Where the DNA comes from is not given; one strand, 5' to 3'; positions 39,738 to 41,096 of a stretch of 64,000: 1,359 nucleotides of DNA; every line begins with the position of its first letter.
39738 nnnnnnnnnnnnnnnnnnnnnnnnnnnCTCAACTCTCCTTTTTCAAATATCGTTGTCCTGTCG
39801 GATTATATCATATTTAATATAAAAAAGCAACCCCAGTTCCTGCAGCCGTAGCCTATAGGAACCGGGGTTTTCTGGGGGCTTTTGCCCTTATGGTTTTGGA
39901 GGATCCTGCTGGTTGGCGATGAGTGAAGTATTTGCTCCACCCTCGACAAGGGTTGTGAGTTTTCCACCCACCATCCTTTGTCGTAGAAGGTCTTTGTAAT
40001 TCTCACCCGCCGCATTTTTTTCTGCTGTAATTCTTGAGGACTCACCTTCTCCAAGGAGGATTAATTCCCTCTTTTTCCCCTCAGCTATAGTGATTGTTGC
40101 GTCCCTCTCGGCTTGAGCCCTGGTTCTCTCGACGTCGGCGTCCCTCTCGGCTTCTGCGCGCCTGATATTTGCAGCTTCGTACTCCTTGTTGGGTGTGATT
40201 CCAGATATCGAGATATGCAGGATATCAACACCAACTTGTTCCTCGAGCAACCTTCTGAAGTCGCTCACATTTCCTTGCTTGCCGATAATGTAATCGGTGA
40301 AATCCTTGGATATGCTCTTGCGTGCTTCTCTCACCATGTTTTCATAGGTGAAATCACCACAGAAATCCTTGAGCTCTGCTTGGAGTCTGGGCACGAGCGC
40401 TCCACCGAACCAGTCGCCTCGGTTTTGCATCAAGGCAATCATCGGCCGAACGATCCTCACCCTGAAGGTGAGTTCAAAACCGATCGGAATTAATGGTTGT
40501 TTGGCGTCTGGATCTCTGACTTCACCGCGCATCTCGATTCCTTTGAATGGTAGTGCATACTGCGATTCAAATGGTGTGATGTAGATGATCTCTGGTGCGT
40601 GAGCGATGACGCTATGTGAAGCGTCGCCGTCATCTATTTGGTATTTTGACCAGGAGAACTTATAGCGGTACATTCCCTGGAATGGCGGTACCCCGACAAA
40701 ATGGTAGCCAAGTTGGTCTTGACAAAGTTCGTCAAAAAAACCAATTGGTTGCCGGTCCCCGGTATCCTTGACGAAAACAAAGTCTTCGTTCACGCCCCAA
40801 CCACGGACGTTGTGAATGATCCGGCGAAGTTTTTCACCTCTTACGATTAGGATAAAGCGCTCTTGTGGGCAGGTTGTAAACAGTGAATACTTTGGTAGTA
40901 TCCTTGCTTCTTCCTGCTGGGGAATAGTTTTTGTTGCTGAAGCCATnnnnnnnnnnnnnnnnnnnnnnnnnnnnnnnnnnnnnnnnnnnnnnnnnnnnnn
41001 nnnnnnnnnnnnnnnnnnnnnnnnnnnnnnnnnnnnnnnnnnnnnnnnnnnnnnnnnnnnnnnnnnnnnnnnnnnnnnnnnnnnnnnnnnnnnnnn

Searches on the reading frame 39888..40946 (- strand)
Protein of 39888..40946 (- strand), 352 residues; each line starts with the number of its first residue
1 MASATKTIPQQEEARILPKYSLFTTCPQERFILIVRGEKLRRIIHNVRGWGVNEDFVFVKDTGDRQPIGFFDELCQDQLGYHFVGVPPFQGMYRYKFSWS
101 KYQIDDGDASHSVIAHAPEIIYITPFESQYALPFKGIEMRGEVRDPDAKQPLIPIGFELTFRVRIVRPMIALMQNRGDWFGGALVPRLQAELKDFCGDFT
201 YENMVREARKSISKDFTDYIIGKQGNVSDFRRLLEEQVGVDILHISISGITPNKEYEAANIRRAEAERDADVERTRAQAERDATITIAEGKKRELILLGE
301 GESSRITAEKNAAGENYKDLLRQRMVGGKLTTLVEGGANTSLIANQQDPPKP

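Call 3: search_protein_families(library=pfam, proteins=[window:39888-40946:-], max_evalue=0.1)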
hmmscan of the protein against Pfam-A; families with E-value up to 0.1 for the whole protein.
window:39888-40946:- (352 aa): 1 family
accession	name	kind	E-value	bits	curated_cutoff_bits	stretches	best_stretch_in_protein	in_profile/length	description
PF01145.31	Band_7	-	2.7e-10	41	23.6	1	63-280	24-175/176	SPFH domain / Band 7 family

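Call 4: search_protein_families(library=ncbifam, proteins=[window:39888-40946:-], max_evalue=0.1)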
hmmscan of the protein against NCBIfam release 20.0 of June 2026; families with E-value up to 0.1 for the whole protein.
window:39888-40946:- (352 aa): 2 families
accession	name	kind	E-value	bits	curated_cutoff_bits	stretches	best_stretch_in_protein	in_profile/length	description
NF008259.0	PRK11029.1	equivalog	0.015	14.3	427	1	259-304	222-278/334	protease modulator HflC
TIGR01932.1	hflC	equivalog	0.092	11.5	134.4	0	226-303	180-257/318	protease modulator HflC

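Call 81: list_cluster_members(proteins=[P0001, P0003, window:39888-40946:-, window:37586-37933:+])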
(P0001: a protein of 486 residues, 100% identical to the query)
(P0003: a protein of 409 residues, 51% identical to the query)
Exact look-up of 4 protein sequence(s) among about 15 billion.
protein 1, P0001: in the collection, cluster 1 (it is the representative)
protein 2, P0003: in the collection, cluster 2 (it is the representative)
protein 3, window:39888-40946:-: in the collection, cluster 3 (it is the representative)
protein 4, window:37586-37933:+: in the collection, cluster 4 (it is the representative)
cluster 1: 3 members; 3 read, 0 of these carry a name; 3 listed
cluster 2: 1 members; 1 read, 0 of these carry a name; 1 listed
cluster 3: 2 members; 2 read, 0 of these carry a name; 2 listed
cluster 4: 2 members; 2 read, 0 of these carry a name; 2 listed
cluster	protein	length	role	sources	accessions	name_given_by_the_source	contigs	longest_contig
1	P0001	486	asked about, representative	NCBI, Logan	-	-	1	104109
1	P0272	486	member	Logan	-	-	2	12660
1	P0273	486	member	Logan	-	-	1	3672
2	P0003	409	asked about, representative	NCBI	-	-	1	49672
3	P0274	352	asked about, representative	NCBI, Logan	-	-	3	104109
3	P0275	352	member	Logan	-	-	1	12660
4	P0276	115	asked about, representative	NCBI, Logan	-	-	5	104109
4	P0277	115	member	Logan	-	-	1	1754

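Call 100: search_protein_families(library=padloc, proteins=[window:39888-40946:-], max_evalue=0.01)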
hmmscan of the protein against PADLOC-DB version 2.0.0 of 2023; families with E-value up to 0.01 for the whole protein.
window:39888-40946:- (352 aa): 0 families

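Call 101: search_protein_families(library=phrogs, proteins=[window:39888-40946:-], max_evalue=0.01)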
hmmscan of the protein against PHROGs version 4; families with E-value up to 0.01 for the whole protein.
window:39888-40946:- (352 aa): 1 family
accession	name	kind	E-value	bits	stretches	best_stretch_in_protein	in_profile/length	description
phrog_200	-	other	0.0058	16.8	1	237-313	243-319/379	lipoprotein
